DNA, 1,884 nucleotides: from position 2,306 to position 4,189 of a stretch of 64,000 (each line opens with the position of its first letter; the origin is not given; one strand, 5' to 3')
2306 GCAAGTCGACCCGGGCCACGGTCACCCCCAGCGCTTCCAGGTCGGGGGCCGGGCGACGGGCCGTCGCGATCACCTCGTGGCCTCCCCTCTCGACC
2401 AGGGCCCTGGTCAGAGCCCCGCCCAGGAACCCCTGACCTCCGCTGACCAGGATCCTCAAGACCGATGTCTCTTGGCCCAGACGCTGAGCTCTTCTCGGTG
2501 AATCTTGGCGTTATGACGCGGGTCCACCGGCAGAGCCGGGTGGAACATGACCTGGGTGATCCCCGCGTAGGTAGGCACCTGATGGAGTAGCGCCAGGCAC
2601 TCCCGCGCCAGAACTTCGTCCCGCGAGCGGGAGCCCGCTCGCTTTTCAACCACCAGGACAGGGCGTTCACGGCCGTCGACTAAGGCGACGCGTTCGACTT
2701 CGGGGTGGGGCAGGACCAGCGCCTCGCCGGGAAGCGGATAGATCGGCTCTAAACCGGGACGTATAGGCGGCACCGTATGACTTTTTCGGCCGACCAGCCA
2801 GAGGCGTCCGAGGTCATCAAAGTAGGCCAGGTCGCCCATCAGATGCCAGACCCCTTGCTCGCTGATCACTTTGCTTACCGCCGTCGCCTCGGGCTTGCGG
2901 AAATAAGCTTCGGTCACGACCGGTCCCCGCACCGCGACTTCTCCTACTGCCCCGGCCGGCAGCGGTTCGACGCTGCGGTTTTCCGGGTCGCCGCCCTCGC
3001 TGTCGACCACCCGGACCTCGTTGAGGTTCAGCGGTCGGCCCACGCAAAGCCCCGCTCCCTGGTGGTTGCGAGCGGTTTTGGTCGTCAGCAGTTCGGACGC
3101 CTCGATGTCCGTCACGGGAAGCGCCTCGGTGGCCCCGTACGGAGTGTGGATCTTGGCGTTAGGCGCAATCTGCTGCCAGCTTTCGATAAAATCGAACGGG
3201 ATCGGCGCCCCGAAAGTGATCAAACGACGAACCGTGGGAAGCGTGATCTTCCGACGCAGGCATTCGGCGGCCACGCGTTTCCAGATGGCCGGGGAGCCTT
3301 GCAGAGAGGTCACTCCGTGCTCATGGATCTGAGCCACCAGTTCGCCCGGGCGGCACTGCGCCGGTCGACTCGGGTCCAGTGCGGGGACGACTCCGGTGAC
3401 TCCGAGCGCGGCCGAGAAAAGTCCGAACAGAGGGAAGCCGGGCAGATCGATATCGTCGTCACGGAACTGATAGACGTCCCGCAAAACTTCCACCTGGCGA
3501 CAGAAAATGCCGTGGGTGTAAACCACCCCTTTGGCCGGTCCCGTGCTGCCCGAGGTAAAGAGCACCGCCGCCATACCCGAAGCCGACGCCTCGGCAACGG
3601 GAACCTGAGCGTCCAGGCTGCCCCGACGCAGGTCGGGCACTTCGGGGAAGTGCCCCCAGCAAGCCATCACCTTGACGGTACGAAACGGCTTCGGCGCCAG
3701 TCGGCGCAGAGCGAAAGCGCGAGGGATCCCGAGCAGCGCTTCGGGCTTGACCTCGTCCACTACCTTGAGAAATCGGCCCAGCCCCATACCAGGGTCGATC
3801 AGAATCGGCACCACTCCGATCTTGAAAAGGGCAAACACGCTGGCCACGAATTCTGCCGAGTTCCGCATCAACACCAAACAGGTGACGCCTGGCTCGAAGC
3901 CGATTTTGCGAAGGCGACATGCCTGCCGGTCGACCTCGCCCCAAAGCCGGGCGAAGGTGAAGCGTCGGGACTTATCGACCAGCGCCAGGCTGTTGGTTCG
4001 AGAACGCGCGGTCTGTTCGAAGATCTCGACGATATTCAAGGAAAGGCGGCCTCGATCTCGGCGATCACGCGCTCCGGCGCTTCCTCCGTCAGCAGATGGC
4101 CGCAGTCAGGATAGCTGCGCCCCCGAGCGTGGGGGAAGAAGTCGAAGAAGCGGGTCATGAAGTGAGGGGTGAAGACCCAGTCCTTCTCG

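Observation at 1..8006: Translationally coupled X-oleB-oleC-oleD-X' operon with no oleA anywhere in the window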

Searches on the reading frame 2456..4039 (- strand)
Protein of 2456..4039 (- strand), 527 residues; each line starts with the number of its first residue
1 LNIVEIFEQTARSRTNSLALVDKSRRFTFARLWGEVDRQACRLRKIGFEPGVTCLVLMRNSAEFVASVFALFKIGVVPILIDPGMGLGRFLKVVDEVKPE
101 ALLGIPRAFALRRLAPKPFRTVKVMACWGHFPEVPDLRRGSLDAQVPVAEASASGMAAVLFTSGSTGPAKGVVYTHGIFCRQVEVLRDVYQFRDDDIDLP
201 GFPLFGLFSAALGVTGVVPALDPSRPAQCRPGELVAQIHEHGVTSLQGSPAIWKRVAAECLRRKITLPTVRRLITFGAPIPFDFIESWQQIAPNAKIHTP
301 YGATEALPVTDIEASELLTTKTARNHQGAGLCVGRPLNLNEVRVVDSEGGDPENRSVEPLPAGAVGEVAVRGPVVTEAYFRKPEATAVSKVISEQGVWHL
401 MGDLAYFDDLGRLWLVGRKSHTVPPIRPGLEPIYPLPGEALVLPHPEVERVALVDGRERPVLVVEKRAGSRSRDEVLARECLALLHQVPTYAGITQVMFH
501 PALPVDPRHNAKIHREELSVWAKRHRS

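Call 8: search_protein_families(library=ncbifam, proteins=[window:2456-4039:-], max_evalue=0.001)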
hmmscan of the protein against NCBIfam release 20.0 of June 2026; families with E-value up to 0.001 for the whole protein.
window:2456-4039:- (527 aa): 89 families (the best 25 are shown)
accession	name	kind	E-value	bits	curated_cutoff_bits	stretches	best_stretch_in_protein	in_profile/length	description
NF006754.0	PRK09274.1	equivalog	3.7e-153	510.6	478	1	14-525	18-550/555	fatty acid CoA ligase family protein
NF045786.1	OlefBLtnSynXan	equivalog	5.6e-119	398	900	1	19-524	30-543/544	olefin beta-lactone synthetase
NF045785.1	OlefBLtnSynShew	equivalog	6.5e-111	371.4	850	1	25-523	36-552/552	olefin beta-lactone synthetase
NF004837.0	PRK06187.1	subfamily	3.6e-56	190.5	476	1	1-504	8-506/531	long-chain-fatty-acid--CoA ligase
TIGR01733.1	AA-adenyl-dom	subfamily_domain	4.5e-37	127.8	317.4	1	28-423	1-382/409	amino acid adenylation domain-containing protein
NF005801.1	PRK07656.1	equivalog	1.9e-35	122.5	657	1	3-454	3-435/500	FadD3 family acyl-CoA ligase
NF005858.0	PRK07787.1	subfamily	4e-33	114.6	575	1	24-454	24-406/471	acyl-CoA synthetase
NF009233.0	PRK12583.1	subfamily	2.4e-32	112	832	2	155-454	202-482/558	fatty acid CoA ligase family protein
NF006182.0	PRK08316.1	subfamily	2.5e-32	112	663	1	3-455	13-450/523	fatty acyl-CoA synthetase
NF004114.0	PRK05605.1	equivalog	6.8e-31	107.2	766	2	144-480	211-532/575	long-chain-fatty-acid--CoA ligase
NF005307.0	PRK06839.1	equivalog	1e-30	106.9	748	1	6-457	7-428/496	o-succinylbenzoate--CoA ligase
NF005857.1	PRK07786.1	exception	1.4e-30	106.3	733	1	15-457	23-447/513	fatty-acid--CoA ligase FadD5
NF005702.0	PRK07514.1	subfamily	2.5e-29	102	558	1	5-454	7-432/506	malonyl-CoA synthase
TIGR03098.1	ligase_PEP_1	hypoth_equivalog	1.2e-28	99.9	592.35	1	5-518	4-514/517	acyl-CoA ligase (AMP-forming), exosortase A system-associated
NF004511.1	PRK05852.1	equivalog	6.5e-28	97.6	650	1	4-453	2-435/505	FadD7 family fatty acid--CoA ligase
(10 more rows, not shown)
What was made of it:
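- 2456..4039 (-): oleC-like beta-lactone synthetase candidate (527 aa; TTG start inside TTGA overlap). It scores 398 and 371 bits on the olefin beta-lactone synthetase models, below their cutoffs of 900 and 850 (call 8).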

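Call 9: search_protein_families(library=pfam, proteins=[window:2456-4039:-], max_evalue=0.01)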
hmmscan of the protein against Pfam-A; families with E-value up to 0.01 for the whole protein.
window:2456-4039:- (527 aa): 1 family
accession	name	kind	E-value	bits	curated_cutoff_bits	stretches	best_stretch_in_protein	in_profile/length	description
PF00501.34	AMP-binding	-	1.5e-52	179.1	29.9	1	7-380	1-384/384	AMP-binding enzyme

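Call 32: find_related_loci(query=window:2456-4039:-, collection=genome_contigs, flank=10000)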
Query window:2456-4039:- (527 aa) in genome_contigs; peptide patterns used: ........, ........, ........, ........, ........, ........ (x = any residue, [..] = any of these).
50 stretches matched a pattern; 3 encode a relative of the query (tblastn E <= 1e-3); 3 distinct loci.
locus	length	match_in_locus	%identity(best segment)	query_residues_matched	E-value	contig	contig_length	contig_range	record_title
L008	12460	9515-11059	32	1-513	8e-75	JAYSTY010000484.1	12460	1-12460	MAG: Blastocatellia bacterium isolate GFS_12554 GFS_12554_483, whole genome shotgun sequence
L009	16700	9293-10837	31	1-513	7e-73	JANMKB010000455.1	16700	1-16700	MAG: Blastocatellia bacterium isolate OTE_64_metabat_263 OTE_64_k141_3358052, whole genome shotgun sequence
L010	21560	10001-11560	32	1-513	2e-71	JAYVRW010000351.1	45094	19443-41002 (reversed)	MAG: Blastocatellia bacterium isolate GL73_DN_metabat_76 GL73_DN_metabat_76_350, whole genome shotgun sequence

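Call 46: find_homologous_proteins(query=window:2456-4039:-, max_evalue=1e-50)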
Query window:2456-4039:- (527 aa): 7012 proteins with E <= 1e-50 among 8000 candidates; the best 120 are listed.
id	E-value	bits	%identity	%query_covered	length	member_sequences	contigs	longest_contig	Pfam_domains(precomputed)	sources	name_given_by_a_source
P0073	0.0e+0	1140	94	100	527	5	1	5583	PF00501.35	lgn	-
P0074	0.0e+0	1054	87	99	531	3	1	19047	PF00501.35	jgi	jgi:acyl-CoA synthetase (AMP-forming)/AMP-acid ligase II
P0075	0.0e+0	1040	86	99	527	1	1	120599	PF00501.35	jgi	jgi:acyl-CoA synthetase (AMP-forming)/AMP-acid ligase II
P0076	0.0e+0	1038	85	99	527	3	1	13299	PF00501.35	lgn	-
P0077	0.0e+0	1037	86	99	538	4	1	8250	PF00501.35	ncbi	-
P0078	0.0e+0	1037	84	100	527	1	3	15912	PF00501.35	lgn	-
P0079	0.0e+0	1035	85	100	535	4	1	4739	PF00501.35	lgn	-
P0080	0.0e+0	1035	86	99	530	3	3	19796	PF00501.35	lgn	-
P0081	0.0e+0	1032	85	99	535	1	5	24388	PF00501.35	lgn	-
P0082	0.0e+0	1031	85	100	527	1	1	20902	PF00501.35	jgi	jgi:acyl-CoA synthetase (AMP-forming)/AMP-acid ligase II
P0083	0.0e+0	1019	83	100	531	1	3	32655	PF00501.35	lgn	-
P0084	1.5e-298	1009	81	100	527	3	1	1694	PF00501.35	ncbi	-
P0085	6.0e-297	1004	81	100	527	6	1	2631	PF00501.35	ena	-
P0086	1.8e-276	936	76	100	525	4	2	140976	PF00501.35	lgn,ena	-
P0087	6.9e-254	862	71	99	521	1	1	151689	PF00501.35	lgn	-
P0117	1.8e-155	537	50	100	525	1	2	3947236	PF00501.35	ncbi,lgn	ncbi:MAG: fatty acid CoA ligase family protein [Vulcanimicrobiota bacterium]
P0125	4.0e-131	457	47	94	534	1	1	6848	PF00501.35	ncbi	ncbi:MAG: fatty acid CoA ligase family protein [Candidatus Xenobia bacterium]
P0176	3.9e-122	427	43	99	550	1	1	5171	PF00501.35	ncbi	ncbi:MAG: fatty acid CoA ligase family protein [Candidatus Eremiobacterota bacterium]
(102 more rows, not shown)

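Call 47: find_encoding_contigs(protein=P0117, flank=10000, max_places=2)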
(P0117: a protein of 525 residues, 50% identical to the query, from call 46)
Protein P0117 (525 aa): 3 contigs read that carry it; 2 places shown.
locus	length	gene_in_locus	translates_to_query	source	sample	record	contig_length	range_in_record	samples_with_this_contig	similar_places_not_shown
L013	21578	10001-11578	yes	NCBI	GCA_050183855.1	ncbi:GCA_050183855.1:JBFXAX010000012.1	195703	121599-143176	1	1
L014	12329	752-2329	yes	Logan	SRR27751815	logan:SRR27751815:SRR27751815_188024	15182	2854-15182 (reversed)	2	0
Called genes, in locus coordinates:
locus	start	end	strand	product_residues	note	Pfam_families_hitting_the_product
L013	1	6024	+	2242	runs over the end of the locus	PF00109:ketoacyl-synt, PF02801:Ketoacyl-synt_C, PF16197:KAsynt_C_assoc, PF00109:ketoacyl-synt, PF02801:Ketoacyl-synt_C, PF00698:Acyl_transf_1 (weak), PF07977:FabA, PF07977:FabA, +1 more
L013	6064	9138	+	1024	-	-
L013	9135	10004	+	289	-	PF00561:Abhydrolase_1, PF12146:Hydrolase_4, PF12697:Abhydrolase_6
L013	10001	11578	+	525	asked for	PF00501:AMP-binding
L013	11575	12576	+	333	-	PF01073:3Beta_HSD, PF01370:Epimerase, PF02719:Polysacc_synt_2 (weak), PF04321:RmlD_sub_bind, PF05368:NmrA, PF13460:NAD_binding_10, PF16363:GDP_Man_Dehyd, PF07993:NAD_binding_4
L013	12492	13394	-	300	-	-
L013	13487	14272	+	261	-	PF03631:Virul_fac_BrkB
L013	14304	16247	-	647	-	-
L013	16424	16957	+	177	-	PF00210:Ferritin, PF02915:Rubrerythrin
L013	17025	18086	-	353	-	PF00482:T2SSF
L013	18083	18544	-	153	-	-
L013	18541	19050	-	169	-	-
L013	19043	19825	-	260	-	-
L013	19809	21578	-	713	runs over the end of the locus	PF07676:PD40 (faint), PF26549:Tricorn_N (faint), PF26550:Tricorn_2nd (faint)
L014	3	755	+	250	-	?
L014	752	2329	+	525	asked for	PF00501:AMP-binding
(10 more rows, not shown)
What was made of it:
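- L013 in GCA_050183855.1 carries pfaC-X-oleB-oleC-oleD with 4-nt overlaps on contig JBFXAX010000012.1 (call 47).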

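Call 49: find_encoding_contigs(protein=P0125, flank=10000, max_places=2)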
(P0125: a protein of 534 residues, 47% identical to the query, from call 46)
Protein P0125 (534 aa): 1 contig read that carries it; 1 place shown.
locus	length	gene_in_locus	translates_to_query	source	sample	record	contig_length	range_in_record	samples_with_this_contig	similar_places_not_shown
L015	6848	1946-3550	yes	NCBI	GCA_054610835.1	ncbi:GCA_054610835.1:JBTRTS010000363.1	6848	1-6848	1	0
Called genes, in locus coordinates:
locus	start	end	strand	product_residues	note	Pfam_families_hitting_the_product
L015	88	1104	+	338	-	PF08545:ACP_syn_III, PF08541:ACP_syn_III_C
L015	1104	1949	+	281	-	PF00561:Abhydrolase_1, PF12146:Hydrolase_4, PF12697:Abhydrolase_6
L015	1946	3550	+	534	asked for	PF00501:AMP-binding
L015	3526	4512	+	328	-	PF01073:3Beta_HSD, PF01370:Epimerase, PF02719:Polysacc_synt_2 (faint), PF04321:RmlD_sub_bind, PF05368:NmrA, PF16363:GDP_Man_Dehyd, PF13460:NAD_binding_10, PF07993:NAD_binding_4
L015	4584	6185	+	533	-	PF13231:PMT_2 (weak)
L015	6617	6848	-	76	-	?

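Call 50: find_encoding_contigs(protein=P0176, flank=10000, max_places=2)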
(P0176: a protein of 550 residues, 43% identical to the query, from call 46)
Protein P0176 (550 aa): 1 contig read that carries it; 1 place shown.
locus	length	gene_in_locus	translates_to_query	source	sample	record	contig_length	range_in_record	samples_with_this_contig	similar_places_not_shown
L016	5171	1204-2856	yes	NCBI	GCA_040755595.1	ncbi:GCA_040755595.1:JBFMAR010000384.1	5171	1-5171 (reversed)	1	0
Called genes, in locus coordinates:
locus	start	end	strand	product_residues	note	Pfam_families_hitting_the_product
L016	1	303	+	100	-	PF08541:ACP_syn_III_C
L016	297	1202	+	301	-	PF00561:Abhydrolase_1, PF12146:Hydrolase_4 (weak), PF12697:Abhydrolase_6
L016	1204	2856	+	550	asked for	PF00501:AMP-binding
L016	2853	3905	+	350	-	PF01073:3Beta_HSD, PF01370:Epimerase, PF02719:Polysacc_synt_2 (weak), PF04321:RmlD_sub_bind, PF05368:NmrA, PF13460:NAD_binding_10, PF16363:GDP_Man_Dehyd, PF07993:NAD_binding_4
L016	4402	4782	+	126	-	PF07238:PilZ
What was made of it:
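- L016 (Eremiobacterota MAG) has the same arrangement (call 50).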

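Call 56: find_homologous_proteins(query=L015:88-1101:+, max_evalue=1e-20)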
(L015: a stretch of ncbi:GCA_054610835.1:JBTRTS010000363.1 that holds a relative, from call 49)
Query L015:88-1101:+ (338 aa): 3104 proteins with E <= 1e-20 among 8000 candidates; the best 120 are listed.
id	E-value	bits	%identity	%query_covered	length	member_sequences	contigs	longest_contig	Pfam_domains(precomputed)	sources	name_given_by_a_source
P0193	3.8e-222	754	100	100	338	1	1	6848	PF08545.17,PF08541.17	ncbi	ncbi:MAG: 3-oxoacyl-ACP synthase III [Candidatus Xenobia bacterium]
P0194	1.2e-162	559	72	100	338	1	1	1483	PF08545.17,PF08541.17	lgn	-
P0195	8.5e-159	546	72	100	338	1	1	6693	PF08545.17,PF08541.17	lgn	-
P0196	2.3e-158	545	72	100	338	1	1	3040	PF08545.17,PF08541.17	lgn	-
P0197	1.5e-154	532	71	100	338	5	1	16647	PF08545.17,PF00108.30,PF08541.17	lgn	-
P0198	1.3e-153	529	70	100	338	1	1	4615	PF08545.17,PF08541.17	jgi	jgi:3-oxoacyl-[acyl-carrier-protein] synthase-3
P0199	4.5e-153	527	69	100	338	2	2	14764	PF08545.17,PF00108.30,PF08541.17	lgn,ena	-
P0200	2.9e-152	525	68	100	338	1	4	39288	PF08545.17,PF00108.30,PF08541.17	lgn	-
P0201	4.9e-152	524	70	100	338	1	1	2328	PF08545.17,PF08541.17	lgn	-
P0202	1.6e-151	522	68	99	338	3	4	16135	PF08545.17,PF08541.17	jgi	-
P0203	4.2e-150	518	68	100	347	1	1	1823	PF08545.17,PF08541.17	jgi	jgi:3-oxoacyl-[acyl-carrier-protein] synthase III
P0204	3.4e-149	515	67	100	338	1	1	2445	PF08545.17,PF08541.17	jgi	jgi:acyl-CoA:acyl-CoA alkyltransferase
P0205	1.8e-146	506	69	100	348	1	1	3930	PF08545.17,PF08541.17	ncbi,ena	-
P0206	6.9e-146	504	66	100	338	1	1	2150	PF08545.17,PF08541.17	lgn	-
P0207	5.1e-144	498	65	100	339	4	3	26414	PF08545.17,PF08541.17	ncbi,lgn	-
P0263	1.4e-127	444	60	100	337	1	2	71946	PF08545.17,PF08541.17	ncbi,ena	-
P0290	4.5e-119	416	58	100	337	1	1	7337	PF08545.17,PF08541.17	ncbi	-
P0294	4.0e-118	413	55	100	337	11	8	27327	PF08545.17,PF08541.17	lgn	-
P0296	8.0e-118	412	57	100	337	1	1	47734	PF08545.17,PF08541.17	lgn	-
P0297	8.9e-118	412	56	100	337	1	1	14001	PF08545.17,PF08541.17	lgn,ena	-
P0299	2.2e-117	410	56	100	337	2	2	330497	PF08545.17,PF08541.17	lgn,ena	-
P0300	2.4e-117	410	57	100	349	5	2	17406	PF08545.17,PF08541.17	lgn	-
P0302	4.8e-117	409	57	100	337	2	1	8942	PF08545.17,PF08541.17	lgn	-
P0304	2.5e-116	407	55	100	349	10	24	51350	PF08545.17,PF08541.17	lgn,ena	-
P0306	1.2e-115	405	55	100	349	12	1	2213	PF08545.17,PF08541.17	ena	-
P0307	1.7e-115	404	56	100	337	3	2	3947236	PF08545.17,PF08541.17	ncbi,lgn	ncbi:MAG: 3-oxoacyl-ACP synthase III [Vulcanimicrobiota bacterium]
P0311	4.4e-114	399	55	100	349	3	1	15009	PF08545.17,PF08541.17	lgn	-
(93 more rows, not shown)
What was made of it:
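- OleC P0117 and OleA P0307 both list a 3,947,236-bp longest contig and the same organism label (calls 46, 56).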

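Call 57: find_encoding_contigs(protein=P0297, flank=10000, max_places=3)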
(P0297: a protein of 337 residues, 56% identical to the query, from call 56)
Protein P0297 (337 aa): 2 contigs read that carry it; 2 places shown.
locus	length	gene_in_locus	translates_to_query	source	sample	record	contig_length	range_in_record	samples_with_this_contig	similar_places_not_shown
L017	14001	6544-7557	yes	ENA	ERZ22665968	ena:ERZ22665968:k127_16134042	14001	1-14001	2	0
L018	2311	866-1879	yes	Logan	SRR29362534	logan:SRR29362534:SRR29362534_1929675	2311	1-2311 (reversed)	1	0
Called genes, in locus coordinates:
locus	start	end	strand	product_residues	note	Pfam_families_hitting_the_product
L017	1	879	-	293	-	?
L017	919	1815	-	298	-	PF00126:HTH_1, PF25213:HVO_A0261_N (weak), PF03466:LysR_substrate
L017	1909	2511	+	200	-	PF00258:Flavodoxin_1, PF03358:FMN_red, PF12724:Flavodoxin_5 (faint)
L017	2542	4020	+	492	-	PF00903:Glyoxalase (weak), PF00561:Abhydrolase_1 (faint)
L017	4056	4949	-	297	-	PF05661:DUF808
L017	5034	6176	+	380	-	-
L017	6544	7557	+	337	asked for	PF08545:ACP_syn_III (faint), PF08541:ACP_syn_III_C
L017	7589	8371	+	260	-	PF01435:Peptidase_M48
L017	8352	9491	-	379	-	PF01551:Peptidase_M23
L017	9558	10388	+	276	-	PF26571:VldE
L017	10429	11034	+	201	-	-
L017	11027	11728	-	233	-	PF00149:Metallophos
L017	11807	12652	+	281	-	-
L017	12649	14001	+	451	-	?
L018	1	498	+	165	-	?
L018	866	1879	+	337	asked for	PF08545:ACP_syn_III (faint), PF08541:ACP_syn_III_C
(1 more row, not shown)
